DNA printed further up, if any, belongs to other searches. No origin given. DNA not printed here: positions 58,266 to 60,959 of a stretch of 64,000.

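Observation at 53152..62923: Two-armed envelope glycolipid/glycan cluster reminiscent of actinobacterial PIM/LM logic in a lipid A-containing organism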

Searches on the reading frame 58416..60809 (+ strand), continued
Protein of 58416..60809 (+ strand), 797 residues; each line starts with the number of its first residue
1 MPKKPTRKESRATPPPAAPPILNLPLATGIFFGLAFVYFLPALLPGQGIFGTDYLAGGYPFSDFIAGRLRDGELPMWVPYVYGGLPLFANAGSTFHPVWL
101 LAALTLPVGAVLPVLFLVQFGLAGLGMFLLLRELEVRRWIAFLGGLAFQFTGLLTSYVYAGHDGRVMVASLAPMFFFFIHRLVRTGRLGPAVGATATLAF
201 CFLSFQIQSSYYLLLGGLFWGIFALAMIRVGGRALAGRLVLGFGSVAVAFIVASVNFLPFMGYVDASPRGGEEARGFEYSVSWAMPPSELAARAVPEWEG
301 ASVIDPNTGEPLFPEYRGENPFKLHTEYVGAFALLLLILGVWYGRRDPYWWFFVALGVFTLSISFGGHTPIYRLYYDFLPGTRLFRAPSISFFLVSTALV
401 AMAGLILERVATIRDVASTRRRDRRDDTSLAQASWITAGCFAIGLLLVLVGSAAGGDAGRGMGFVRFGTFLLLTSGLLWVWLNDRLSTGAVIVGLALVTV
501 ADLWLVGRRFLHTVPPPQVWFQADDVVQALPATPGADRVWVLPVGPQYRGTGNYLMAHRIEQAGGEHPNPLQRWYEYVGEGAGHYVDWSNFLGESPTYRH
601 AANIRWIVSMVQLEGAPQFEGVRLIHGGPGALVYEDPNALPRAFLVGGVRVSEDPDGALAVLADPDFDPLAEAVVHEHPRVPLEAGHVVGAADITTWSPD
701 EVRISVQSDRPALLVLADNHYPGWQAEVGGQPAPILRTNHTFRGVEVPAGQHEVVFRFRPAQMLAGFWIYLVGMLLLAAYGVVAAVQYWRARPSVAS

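Call 43: search_protein_families(library=pfam, proteins=[L076:9354-9902:+, L076:13111-13965:+, L081:5110-5871:+, L081:7843-8538:+, L081:11734-13911:+, L084:4791-5762:+, L084:5749-6351:+, L084:2798-4552:+, L079:13904-15157:-, L079:15134-16954:+], max_evalue=0.001)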
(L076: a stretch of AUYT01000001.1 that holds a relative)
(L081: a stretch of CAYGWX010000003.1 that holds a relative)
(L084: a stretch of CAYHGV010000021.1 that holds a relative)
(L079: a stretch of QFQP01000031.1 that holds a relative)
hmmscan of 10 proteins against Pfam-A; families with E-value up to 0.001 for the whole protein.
L076:9354-9902:+ (182 aa): 3 families
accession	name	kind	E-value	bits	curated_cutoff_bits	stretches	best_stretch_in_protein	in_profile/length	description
PF08241.18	Methyltransf_11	-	1.8e-09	38.5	21.2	1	27-76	42-93/95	Methyltransferase domain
PF13489.12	Methyltransf_23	-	1.7e-07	31.5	27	1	5-118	29-148/164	Methyltransferase domain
PF13649.12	Methyltransf_25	-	0.00062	20.8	27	0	35-74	56-97/97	Methyltransferase domain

L076:13111-13965:+ (284 aa): 6 families
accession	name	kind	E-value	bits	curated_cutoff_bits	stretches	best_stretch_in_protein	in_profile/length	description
PF00535.33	Glycos_transf_2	-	1.2e-27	97.3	23.3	1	4-189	1-167/168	Glycosyl transferase family 2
PF13641.12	Glyco_tranf_2_3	-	6.3e-19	69.3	27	1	3-232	3-217/230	Glycosyltransferase like family 2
PF13632.12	Glyco_trans_2_3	-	1e-09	38.9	27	1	82-231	1-127/198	Glycosyl transferase family group 2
PF10111.15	Glyco_tranf_2_2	-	6.3e-06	26.3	27.3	1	15-102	14-104/276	Glycosyltransferase like family 2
PF13712.12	Glyco_tranf_2_5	-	0.0001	22.6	27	0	55-233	31-196/210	Glycosyltransferase like family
PF13704.12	Glyco_tranf_2_4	-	0.00036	21.4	27.5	0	32-71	20-58/98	Glycosyl transferase family 2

L081:5110-5871:+ (253 aa): 5 families
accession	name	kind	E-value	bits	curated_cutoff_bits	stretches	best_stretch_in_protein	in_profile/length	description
PF08241.18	Methyltransf_11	-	2.6e-14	54.1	21.2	1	55-140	1-94/95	Methyltransferase domain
PF13489.12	Methyltransf_23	-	1.1e-10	41.9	27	1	37-203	10-162/164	Methyltransferase domain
PF13649.12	Methyltransf_25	-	4.6e-09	37.3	27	1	54-137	1-97/97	Methyltransferase domain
PF08242.18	Methyltransf_12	-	1.9e-06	29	30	1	55-138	1-97/98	Methyltransferase domain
PF13847.12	Methyltransf_31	-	0.00023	21.3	27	0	50-141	3-109/145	Methyltransferase domain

L081:7843-8538:+ (231 aa): 3 families
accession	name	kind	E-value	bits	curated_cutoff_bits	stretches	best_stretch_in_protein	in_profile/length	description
PF08241.18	Methyltransf_11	-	2.1e-09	38.3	21.2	1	62-150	1-86/95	Methyltransferase domain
PF13649.12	Methyltransf_25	-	2.8e-09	38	27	1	61-150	1-92/97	Methyltransferase domain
PF01135.25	PCMT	-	6.5e-05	23.2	20.3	1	48-113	65-133/210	Protein-L-isoaspartate(D-aspartate) O-methyltransferase (PCMT)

L081:11734-13911:+ (725 aa): 6 families
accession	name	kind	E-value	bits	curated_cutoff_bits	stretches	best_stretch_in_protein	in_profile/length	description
PF02397.22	Bac_transf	-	2.2e-27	96.2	27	1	629-715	91-178/179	Bacterial sugar transferase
PF00535.33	Glycos_transf_2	-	1.6e-25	90.4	23.3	1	10-133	1-126/168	Glycosyl transferase family 2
PF13641.12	Glyco_tranf_2_3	-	3e-15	57.3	27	1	9-237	3-217/230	Glycosyltransferase like family 2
PF13727.12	CoA_binding_3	-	1.7e-13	51.4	25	1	348-496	3-147/175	CoA-binding domain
PF13712.12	Glyco_tranf_2_5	-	6.1e-06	26.5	27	1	73-224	41-180/210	Glycosyltransferase like family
PF10111.15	Glyco_tranf_2_2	-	6.9e-06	26.2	27.3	1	19-244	12-230/276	Glycosyltransferase like family 2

L084:4791-5762:+ (323 aa): 6 families
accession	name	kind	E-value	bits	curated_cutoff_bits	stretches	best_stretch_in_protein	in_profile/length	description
PF00534.26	Glycos_transf_1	-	3.5e-43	147.6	26.4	1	136-289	16-170/172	Glycosyl transferases group 1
PF13692.12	Glyco_trans_1_4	-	5.8e-36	124.3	27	1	136-277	2-142/142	Glycosyl transferases group 1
PF13439.12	Glyco_transf_4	-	2.3e-14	54.2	28.5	1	15-123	53-167/170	Glycosyltransferase Family 4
PF20706.3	GT4-conflict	-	3e-14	53.3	26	1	125-254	187-324/385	Family 4 Glycosyltransferase in conflict systems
PF13579.12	Glyco_trans_4_4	-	1.9e-13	51.5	29.7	1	17-119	54-156/158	Glycosyl transferase 4-like domain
PF13477.12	Glyco_trans_4_2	-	1.4e-09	38.7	23.4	1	28-97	68-139/139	Glycosyl transferase 4-like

L084:5749-6351:+ (200 aa): 7 families
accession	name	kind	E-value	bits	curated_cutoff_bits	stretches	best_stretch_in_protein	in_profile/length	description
PF13489.12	Methyltransf_23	-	1e-19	71.3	27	1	17-173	1-163/164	Methyltransferase domain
PF08241.18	Methyltransf_11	-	2.8e-14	54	21.2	1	44-127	1-95/95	Methyltransferase domain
PF08242.18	Methyltransf_12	-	5.2e-10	40.4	30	1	44-125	1-98/98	Methyltransferase domain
PF13847.12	Methyltransf_31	-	3e-09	37.1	27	1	39-136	3-123/145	Methyltransferase domain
PF13649.12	Methyltransf_25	-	1.4e-08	35.7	27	1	43-123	1-97/97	Methyltransferase domain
PF07021.18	MetW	-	3.7e-08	33.7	21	1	37-143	11-122/193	Methionine biosynthesis protein MetW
PF05148.21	Methyltransf_8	-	0.00017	22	27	1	40-127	73-156/219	Hypothetical methyltransferase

L084:2798-4552:+ (584 aa): 5 families
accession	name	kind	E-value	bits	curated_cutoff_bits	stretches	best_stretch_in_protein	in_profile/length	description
PF13517.12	FG-GAP_3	-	1.5e-71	237.4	26.9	6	49-111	1-61/61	FG-GAP-like repeat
PF01839.29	FG-GAP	-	2.5e-15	56.4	22.1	1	96-113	5-22/37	FG-GAP repeat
PF07593.17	UnbV_ASPIC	-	4.7e-09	36.4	23.4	1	400-472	1-67/68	ASPIC and UnbV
PF13860.13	FlgD_ig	-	9.9e-05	22.7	27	1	521-572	25-76/79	FlgD Ig-like domain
PF16743.10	PliI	-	0.00092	19.3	27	0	198-225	62-89/123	Periplasmic lysozyme inhibitor of I-type lysozyme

L079:13904-15157:- (417 aa): 0 families

L079:15134-16954:+ (606 aa): 0 families

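Call 60: predict_structure(alignment_id=A3)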
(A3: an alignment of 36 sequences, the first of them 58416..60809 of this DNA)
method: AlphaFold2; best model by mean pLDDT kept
length: 797 residues; sequences in the alignment: 36
mean_pLDDT: 84.7   pTM: 0.88
mean pLDDT of the five models: 84.7, 84.0, 82.8, 76.7, 75.7
residues with pLDDT >= 90: 439; 70-90: 242; 50-70: 54; < 50: 62
segments of 3 or more residues with pLDDT < 50: 1-16, 83-89, 266-268, 270-273, 544-548, 565-587, 795-797
pLDDT, mean of each block of 10 residues (from residue 1): 38 47 92 97 92 77 88 80 45 87 93 96 98 97 97 92 92 98 97 98 90 97 97 95 97 86 52 63 84 87 88 81 81 95 94 97 91 89 82 96 97 85 60 93 95 82 94 97 92 97 94 90 89 75 55 74 46 31 43 77 87 84 89 91 93 77 86 89 88 90 95 89 90 90 91 95 92 96 92 53
secondary structure, 60 per line:
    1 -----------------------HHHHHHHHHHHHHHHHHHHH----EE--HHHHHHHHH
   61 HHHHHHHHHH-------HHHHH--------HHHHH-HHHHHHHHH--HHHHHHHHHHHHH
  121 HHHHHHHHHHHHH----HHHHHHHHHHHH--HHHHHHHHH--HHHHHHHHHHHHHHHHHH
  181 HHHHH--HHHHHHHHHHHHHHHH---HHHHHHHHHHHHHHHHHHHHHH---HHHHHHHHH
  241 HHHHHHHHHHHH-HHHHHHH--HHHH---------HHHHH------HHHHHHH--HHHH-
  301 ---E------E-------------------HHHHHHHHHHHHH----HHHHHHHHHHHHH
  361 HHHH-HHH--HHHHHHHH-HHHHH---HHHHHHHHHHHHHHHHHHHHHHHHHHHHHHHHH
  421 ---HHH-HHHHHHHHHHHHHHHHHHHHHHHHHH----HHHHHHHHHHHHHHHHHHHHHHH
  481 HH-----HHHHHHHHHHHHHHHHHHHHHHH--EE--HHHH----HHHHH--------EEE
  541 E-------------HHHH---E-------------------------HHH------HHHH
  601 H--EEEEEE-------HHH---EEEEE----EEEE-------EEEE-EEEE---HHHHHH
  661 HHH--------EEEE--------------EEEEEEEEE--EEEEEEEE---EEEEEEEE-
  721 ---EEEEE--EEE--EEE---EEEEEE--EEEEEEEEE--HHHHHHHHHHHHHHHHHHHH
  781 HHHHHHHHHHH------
elements in order (helices of 4 or more, strands of 3 or more residues): H24-43 H52-70 H78-82 H91-95 H97-105 H108-133 H138-149 H152-160 H163-185 H188-203 H207-228 H232-252 H254-260 H263-266 H276-280 H287-293 H296-299 H331-343 H348-364 H371-378 H380-384 H388-420 H428-453 H458-482 H488-510 H517-520 H525-529 E538-541 H555-558 H597-601 E604-609 E623-627 E632-635 E643-646 E648-651 H655-663 E672-675 E690-698 E701-708 E712-719 E724-728 E731-733 E736-738 E742-747 E750-758 H761-791

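Call 62: fold_search(model_id=the predicted structure, library=pdb)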
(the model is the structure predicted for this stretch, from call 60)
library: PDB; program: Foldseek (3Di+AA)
matches with E <= 10: 356; with E <= 0.001: 16
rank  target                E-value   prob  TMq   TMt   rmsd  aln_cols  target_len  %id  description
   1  6w98_A                7.1e-07  1.00  0.37  0.25  20.4       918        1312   12  Single-Particle Cryo-EM Structure of Arabinofuranosyltransferase AftD from Mycobacteria (released 2020-05-13)
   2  6wby                  3.8e-06  1.00  0.37  0.25  20.8       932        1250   12  Single-Particle Cryo-EM Structure of Arabinofuranosyltransferase AftD from Mycobacteria, Mutant R1389S Class 2 (released 2020-05-13)
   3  5ezm                  9.8e-06  1.00  0.35  0.48  12.3       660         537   14  Crystal Structure of ArnT from Cupriavidus metallidurans in the apo state (released 2016-02-17)
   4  6wbx                  1.3e-05  1.00  0.34  0.23  23.5       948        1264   12  Single-Particle Cryo-EM Structure of Arabinofuranosyltransferase AftD from Mycobacteria, Mutant R1389S Class 1 (released 2020-05-13)
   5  5f15                  1.4e-05  1.00  0.35  0.46  10.4       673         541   13  Crystal Structure of ArnT from Cupriavidus metallidurans bound to Undecaprenyl phosphate (released 2016-02-17)
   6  5ogl_A                8.1e-05  1.00  0.36  0.40  19.4       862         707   10  Structure of bacterial oligosaccharyltransferase PglB in complex with an acceptor peptide and an lipid-linked oligosac (released 2017-10-25)
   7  9n9j_I                9.6e-05  1.00  0.28  0.32  20.1       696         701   11  Structure of a GRP94 folding intermediate engaged with a CCDC134- and FKBP11-bound secretory translocon (released 2025-11-19)
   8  8if8_C                1.1e-04  1.00  0.38  0.48  14.8       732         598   14  Arabinosyltransferase AftA (released 2023-05-31)
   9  8b6l_I                1.9e-04  1.00  0.30  0.34  19.3       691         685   12  Subtomogram average of the human Sec61-TRAP-OSTA-translocon (released 2022-12-07)
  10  6x0o                  2.5e-04  1.00  0.30  0.24  20.6       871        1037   14  Single-Particle Cryo-EM Structure of Arabinosyltransferase EmbB from Mycobacterium smegmatis (released 2020-06-10)
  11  8age_A                2.6e-04  1.00  0.36  0.43  10.6       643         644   12  Structure of yeast oligosaccharylransferase complex with acceptor peptide bound (released 2022-12-07)
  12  8agc_A                3.1e-04  1.00  0.36  0.40  10.6       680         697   10  Structure of yeast oligosaccharylransferase complex with lipid-linked oligosaccharide and non-acceptor peptide bound (released 2022-12-07)
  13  6s7t_A                5.5e-04  1.00  0.33  0.37  17.6       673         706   10  Cryo-EM structure of human oligosaccharyltransferase complex OST-B (released 2019-12-18)
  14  7bve_A                5.7e-04  1.00  0.29  0.24  20.0       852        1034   12  Cryo-EM structure of Mycobacterium smegmatis arabinosyltransferase EmbC2-AcpM2 in complex with ethambutol (released 2020-04-29)
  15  7oci_F                6.8e-04  1.00  0.37  0.44  11.3       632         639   12  Cryo-EM structure of yeast Ost6p containing oligosaccharyltransferase complex (released 2022-02-16)
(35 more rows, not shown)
